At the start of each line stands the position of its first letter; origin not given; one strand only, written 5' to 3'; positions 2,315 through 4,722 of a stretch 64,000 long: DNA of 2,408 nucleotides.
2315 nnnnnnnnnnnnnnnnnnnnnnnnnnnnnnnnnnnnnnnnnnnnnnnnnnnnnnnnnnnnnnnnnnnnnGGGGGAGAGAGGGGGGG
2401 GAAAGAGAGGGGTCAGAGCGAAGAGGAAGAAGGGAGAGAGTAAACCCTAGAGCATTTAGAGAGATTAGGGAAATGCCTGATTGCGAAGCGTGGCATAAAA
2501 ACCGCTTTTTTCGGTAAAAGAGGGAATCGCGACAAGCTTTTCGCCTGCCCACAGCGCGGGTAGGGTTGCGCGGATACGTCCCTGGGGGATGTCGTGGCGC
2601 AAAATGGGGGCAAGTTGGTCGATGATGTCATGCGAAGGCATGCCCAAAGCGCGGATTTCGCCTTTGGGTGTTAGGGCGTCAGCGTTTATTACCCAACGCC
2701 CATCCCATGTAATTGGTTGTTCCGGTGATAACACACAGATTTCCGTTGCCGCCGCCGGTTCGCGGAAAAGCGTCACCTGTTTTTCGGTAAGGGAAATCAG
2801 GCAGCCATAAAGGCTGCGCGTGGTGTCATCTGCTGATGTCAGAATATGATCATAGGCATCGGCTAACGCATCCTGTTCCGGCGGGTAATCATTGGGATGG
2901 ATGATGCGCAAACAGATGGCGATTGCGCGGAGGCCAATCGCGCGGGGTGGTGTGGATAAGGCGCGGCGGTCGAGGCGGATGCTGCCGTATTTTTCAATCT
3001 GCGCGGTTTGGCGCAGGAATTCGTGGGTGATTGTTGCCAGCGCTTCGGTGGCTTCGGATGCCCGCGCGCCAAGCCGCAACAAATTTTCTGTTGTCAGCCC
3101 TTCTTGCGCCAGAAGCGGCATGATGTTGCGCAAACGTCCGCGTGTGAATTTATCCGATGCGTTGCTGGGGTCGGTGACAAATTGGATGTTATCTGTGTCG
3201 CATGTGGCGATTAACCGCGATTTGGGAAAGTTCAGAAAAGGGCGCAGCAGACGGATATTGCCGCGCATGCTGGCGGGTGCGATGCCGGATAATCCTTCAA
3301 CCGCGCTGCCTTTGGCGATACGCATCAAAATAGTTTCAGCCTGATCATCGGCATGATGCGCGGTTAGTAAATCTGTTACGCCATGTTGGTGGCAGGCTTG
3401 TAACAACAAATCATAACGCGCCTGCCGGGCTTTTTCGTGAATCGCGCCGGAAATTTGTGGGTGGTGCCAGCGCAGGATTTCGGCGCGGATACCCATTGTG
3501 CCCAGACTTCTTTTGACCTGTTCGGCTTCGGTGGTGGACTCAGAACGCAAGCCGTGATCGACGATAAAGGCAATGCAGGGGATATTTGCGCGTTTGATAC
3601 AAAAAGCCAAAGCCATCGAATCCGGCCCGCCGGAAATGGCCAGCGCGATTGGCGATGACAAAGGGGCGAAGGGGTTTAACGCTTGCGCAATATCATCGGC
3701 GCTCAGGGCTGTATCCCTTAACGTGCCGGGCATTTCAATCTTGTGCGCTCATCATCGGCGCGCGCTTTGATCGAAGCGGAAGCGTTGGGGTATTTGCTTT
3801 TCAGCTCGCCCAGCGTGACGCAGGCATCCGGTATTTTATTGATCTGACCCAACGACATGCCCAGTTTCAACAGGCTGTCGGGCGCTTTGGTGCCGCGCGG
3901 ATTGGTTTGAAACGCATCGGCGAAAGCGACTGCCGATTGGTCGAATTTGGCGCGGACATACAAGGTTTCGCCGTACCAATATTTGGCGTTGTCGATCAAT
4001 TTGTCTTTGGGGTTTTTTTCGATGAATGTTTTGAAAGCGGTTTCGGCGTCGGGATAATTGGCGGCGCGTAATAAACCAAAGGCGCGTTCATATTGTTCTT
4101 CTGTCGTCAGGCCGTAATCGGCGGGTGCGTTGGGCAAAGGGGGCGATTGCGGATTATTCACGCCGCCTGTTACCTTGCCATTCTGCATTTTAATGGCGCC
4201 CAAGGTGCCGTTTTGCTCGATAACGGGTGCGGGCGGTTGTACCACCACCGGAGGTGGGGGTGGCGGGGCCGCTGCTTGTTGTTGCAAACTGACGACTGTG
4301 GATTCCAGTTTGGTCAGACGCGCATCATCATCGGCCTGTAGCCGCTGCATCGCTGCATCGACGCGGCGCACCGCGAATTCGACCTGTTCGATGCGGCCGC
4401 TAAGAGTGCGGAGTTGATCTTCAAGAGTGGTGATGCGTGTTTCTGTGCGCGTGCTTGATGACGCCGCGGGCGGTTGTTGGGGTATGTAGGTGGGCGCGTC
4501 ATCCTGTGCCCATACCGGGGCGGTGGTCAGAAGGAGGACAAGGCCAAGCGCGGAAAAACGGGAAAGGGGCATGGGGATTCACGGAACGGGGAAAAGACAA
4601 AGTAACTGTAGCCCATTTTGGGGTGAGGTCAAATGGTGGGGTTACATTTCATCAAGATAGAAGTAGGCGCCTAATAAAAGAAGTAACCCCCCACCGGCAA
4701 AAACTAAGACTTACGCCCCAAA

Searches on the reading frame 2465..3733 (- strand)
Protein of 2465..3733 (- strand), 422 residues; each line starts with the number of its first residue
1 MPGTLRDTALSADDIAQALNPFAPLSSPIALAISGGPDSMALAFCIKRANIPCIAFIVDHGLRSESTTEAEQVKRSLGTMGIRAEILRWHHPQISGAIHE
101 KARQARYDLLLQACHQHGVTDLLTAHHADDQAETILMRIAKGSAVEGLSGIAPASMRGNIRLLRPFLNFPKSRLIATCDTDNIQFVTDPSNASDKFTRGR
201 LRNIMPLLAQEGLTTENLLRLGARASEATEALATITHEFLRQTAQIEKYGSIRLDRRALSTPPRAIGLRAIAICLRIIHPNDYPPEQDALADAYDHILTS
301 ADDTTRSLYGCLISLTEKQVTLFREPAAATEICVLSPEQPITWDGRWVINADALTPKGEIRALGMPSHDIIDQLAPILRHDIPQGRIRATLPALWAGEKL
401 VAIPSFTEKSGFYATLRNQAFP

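Call 61: search_protein_families(library=pfam, proteins=[window:2465-3733:-], max_evalue=0.01)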
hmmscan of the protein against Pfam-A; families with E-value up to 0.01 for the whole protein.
window:2465-3733:- (422 aa): 1 family
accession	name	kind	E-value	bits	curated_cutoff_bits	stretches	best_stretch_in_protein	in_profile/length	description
PF01171.26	ATP_bind_3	-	1e-49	169.2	27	1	29-203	2-181/182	PP-loop family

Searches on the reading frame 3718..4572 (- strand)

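Call 61: search_protein_families(library=pfam, proteins=[window:3718-4572:-], max_evalue=0.01)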
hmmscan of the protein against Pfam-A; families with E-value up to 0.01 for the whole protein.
window:3718-4572:- (284 aa): 5 families
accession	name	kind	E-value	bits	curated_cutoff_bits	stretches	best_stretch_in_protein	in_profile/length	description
PF13174.12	TPR_6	-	1.2e-06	29.2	26.3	1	232-263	1-32/33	Tetratricopeptide repeat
PF07719.23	TPR_2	-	0.0013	19.2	27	0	159-190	3-34/34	Tetratricopeptide repeat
PF13428.12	TPR_14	-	0.0023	18.9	23.5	0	158-193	2-37/44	Tetratricopeptide repeat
PF13432.12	TPR_16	-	0.0026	18.6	32.7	1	167-222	7-58/65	Tetratricopeptide repeat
PF13525.12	YfiO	-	0.0091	16.2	25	0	160-265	45-124/203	Outer membrane lipoprotein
